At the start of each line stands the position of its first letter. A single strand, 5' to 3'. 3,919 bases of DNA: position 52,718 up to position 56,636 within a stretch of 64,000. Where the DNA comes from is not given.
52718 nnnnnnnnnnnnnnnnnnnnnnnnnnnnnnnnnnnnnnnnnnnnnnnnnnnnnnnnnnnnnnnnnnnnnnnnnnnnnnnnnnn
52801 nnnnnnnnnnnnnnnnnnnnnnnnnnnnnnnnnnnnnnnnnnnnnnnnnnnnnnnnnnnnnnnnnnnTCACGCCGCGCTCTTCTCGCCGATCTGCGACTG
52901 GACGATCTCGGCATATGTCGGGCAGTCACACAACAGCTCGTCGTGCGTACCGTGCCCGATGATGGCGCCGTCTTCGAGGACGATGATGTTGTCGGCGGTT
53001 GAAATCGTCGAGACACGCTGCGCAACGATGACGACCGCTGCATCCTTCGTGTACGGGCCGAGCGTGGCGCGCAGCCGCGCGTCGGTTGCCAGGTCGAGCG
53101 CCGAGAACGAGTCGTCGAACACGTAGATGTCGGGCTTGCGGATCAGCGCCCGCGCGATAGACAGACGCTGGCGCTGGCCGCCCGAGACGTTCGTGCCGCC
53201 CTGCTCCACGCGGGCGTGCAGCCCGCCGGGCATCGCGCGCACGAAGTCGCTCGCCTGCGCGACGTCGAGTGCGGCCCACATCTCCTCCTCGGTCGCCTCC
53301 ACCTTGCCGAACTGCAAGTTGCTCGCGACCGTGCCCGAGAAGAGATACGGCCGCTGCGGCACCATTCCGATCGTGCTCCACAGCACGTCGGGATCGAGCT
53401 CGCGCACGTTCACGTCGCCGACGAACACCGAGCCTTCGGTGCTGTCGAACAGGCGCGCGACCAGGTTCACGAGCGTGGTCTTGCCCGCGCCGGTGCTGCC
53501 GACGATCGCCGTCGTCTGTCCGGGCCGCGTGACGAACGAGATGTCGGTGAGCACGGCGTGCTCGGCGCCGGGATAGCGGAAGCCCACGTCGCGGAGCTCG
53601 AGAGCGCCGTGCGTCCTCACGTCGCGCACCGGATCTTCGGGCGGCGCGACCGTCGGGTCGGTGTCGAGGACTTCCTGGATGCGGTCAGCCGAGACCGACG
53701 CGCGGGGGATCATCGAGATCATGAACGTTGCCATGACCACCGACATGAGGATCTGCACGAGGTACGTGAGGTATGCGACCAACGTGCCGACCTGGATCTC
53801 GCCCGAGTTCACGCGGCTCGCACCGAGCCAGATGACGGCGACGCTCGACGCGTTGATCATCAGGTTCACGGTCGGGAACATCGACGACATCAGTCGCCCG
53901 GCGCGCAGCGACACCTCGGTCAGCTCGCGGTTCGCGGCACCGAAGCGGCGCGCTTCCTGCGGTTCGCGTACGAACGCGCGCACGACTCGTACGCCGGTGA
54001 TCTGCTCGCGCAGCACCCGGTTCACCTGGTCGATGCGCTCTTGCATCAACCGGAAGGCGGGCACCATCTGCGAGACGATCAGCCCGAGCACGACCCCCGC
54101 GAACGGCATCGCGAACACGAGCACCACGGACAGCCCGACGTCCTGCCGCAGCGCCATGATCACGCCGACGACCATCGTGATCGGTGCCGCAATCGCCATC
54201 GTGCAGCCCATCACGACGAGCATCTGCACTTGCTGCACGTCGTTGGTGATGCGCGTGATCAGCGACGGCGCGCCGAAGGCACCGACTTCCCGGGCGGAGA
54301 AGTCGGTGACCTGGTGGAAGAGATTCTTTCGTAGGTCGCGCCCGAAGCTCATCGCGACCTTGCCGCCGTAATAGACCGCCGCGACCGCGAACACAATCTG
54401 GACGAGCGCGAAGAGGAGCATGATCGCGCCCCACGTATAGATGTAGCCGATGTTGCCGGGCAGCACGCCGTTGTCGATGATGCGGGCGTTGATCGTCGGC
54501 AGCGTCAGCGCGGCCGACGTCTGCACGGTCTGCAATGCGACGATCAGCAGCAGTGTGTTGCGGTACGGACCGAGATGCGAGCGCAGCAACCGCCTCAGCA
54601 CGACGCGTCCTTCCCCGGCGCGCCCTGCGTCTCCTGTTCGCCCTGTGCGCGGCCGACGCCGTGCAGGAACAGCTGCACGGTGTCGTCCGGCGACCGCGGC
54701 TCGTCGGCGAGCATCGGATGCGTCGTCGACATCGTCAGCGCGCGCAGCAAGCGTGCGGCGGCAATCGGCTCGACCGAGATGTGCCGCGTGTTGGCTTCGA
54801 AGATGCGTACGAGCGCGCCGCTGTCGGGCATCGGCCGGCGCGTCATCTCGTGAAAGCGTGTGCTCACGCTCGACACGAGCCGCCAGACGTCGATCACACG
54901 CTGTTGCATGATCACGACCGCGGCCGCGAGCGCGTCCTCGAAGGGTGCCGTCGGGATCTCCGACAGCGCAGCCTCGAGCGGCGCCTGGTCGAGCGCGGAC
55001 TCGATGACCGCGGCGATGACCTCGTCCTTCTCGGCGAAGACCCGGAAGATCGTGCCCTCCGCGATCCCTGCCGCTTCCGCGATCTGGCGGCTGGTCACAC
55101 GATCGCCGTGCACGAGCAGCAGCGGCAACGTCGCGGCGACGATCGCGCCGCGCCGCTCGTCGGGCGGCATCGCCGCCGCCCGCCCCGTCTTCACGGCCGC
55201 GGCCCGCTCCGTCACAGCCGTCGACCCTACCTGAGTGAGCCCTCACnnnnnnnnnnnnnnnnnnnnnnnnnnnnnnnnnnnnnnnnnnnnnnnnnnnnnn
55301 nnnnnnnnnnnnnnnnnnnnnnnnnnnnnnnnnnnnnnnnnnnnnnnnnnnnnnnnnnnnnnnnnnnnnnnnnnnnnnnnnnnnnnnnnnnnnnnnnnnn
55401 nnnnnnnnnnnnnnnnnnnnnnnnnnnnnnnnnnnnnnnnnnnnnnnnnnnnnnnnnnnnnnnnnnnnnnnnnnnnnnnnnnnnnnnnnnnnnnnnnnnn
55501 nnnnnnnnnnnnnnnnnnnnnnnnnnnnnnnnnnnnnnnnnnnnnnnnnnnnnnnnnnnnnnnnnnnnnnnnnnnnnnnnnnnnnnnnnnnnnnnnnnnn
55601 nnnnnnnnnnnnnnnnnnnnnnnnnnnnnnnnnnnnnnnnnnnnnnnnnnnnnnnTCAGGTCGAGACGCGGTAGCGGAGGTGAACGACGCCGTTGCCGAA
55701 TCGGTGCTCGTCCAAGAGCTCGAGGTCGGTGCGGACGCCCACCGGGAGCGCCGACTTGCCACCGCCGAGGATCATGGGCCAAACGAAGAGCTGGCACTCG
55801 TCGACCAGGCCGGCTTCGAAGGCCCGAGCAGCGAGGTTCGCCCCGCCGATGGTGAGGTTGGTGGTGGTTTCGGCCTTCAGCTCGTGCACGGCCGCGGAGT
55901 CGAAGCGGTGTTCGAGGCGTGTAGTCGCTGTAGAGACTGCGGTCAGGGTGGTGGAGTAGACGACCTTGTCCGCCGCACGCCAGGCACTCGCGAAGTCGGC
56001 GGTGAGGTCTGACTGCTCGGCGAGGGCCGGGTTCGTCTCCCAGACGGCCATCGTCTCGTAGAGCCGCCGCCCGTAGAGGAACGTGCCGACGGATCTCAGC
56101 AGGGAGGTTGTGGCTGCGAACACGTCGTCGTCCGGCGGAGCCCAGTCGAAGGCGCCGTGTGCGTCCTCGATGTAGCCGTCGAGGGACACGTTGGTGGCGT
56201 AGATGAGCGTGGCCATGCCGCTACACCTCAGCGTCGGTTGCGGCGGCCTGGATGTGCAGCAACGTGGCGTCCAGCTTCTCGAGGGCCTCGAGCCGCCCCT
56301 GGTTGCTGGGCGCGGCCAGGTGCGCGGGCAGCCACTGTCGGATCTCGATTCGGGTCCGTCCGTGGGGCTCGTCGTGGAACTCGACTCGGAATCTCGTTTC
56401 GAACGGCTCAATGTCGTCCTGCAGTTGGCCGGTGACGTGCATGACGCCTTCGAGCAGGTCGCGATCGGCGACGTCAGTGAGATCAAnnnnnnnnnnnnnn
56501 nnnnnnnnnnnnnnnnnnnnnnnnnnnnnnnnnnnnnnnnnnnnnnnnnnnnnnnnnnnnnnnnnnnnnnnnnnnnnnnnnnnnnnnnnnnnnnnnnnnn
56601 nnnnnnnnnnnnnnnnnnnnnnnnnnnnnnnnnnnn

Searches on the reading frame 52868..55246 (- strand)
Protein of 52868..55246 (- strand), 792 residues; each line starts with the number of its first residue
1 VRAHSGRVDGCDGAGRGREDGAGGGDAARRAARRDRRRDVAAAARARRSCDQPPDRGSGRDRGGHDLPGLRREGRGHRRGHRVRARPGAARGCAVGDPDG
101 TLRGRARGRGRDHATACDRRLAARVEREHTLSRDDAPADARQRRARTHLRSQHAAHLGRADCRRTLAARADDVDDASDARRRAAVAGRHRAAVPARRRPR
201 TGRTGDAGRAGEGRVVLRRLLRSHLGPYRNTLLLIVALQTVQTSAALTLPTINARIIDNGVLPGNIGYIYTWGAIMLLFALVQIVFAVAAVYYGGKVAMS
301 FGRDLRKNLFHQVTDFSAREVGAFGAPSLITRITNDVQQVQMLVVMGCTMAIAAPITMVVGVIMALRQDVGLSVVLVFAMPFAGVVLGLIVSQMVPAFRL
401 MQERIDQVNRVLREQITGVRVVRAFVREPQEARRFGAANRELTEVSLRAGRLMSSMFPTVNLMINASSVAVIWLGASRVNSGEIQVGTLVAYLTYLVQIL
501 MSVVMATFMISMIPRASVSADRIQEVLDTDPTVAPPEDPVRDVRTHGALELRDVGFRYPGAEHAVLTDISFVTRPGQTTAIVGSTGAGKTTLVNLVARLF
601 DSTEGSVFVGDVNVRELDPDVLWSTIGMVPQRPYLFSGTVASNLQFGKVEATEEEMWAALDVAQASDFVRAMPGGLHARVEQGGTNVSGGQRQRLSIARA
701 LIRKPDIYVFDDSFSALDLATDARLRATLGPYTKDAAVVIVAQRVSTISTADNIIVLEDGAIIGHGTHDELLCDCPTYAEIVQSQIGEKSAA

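Call 63: search_protein_families(library=pfam, proteins=[window:52868-55246:-])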
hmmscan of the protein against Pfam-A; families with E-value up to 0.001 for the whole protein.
window:52868-55246:- (792 aa): 3 families
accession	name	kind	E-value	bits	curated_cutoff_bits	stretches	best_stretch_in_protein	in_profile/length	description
PF00664.28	ABC_membrane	-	2.8e-40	139.2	28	1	232-503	1-274/274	ABC transporter transmembrane region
PF00005.33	ABC_tran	-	5.3e-25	89.1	25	1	566-714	1-136/137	ABC transporter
PF02463.25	SMC_N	-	0.00052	19.9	40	0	686-756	136-210/220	RecF/RecN/SMC N terminal domain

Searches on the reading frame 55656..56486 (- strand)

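Call 63: search_protein_families(library=pfam, proteins=[window:55656-56486:-])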
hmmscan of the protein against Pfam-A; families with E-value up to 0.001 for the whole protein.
window:55656-56486:- (276 aa): 1 family
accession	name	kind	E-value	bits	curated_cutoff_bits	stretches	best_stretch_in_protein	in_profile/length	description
PF01872.23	RibD_C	-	3.1e-16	60.2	24.1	1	93-268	2-196/197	RibD C-terminal domain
